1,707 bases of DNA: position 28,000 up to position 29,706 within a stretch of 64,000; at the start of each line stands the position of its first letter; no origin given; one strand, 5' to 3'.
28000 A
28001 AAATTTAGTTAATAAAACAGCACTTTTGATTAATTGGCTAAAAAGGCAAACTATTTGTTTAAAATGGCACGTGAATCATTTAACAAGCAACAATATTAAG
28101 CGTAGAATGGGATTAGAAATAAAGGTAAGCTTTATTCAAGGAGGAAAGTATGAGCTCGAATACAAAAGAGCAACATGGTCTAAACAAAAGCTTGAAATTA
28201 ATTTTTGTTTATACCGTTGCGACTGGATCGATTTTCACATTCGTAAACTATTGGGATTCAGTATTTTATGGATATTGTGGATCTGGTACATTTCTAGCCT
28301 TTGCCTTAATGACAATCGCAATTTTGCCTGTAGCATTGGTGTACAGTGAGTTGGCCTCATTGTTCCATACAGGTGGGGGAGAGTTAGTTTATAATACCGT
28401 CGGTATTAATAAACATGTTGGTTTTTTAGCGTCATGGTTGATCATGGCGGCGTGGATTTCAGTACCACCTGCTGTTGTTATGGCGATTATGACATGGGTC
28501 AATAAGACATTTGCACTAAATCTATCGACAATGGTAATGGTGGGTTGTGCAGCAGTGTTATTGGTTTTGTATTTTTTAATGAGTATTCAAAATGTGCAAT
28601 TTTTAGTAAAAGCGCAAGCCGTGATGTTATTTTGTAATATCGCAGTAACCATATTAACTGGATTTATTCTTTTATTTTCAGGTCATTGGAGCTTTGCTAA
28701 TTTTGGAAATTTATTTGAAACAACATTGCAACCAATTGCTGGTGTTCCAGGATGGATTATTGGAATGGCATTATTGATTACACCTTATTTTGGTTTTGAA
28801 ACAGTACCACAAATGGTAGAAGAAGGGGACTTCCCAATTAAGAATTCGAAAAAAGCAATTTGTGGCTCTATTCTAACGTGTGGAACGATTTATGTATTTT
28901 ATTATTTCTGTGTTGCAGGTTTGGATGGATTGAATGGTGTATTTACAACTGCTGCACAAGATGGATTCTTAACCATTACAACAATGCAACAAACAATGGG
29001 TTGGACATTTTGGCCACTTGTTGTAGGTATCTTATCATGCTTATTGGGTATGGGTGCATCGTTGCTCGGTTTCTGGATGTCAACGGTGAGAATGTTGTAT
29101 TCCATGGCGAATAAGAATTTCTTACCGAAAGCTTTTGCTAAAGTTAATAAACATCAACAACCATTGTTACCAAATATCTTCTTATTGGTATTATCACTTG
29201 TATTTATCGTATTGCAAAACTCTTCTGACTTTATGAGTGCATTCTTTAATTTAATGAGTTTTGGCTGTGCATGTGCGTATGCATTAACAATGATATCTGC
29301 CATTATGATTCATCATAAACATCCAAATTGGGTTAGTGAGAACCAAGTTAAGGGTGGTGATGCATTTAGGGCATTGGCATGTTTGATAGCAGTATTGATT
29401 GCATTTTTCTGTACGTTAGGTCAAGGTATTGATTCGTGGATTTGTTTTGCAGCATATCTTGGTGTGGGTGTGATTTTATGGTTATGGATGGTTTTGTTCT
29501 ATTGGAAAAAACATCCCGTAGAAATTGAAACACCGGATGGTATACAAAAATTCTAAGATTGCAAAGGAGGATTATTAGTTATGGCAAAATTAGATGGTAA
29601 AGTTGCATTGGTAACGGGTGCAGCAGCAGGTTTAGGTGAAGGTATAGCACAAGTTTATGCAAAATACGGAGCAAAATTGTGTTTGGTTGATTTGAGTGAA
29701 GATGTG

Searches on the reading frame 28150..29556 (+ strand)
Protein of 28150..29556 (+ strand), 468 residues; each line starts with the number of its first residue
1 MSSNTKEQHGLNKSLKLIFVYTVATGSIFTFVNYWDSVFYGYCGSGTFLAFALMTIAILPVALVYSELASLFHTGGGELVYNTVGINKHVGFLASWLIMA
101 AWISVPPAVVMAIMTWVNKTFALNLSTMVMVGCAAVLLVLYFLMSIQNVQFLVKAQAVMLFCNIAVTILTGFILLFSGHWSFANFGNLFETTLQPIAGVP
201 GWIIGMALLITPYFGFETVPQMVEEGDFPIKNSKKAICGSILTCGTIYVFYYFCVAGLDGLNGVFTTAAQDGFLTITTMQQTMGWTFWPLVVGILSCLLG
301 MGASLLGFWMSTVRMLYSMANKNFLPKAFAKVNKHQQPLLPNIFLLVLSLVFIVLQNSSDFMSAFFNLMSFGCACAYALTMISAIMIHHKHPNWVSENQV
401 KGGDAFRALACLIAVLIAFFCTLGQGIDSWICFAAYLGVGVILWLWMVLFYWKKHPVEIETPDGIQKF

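Call 95: search_protein_families(library=pfam, proteins=[window:28150-29556:+], max_evalue=0.00001)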
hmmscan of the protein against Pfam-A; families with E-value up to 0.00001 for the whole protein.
window:28150-29556:+ (468 aa): 2 families
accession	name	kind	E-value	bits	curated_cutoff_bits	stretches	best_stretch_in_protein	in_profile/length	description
PF13520.12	AA_permease_2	-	2e-35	123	27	1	21-421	7-400/427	Amino acid permease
PF00324.27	AA_permease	-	3.2e-25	89.2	24.6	1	43-456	26-464/470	Amino acid permease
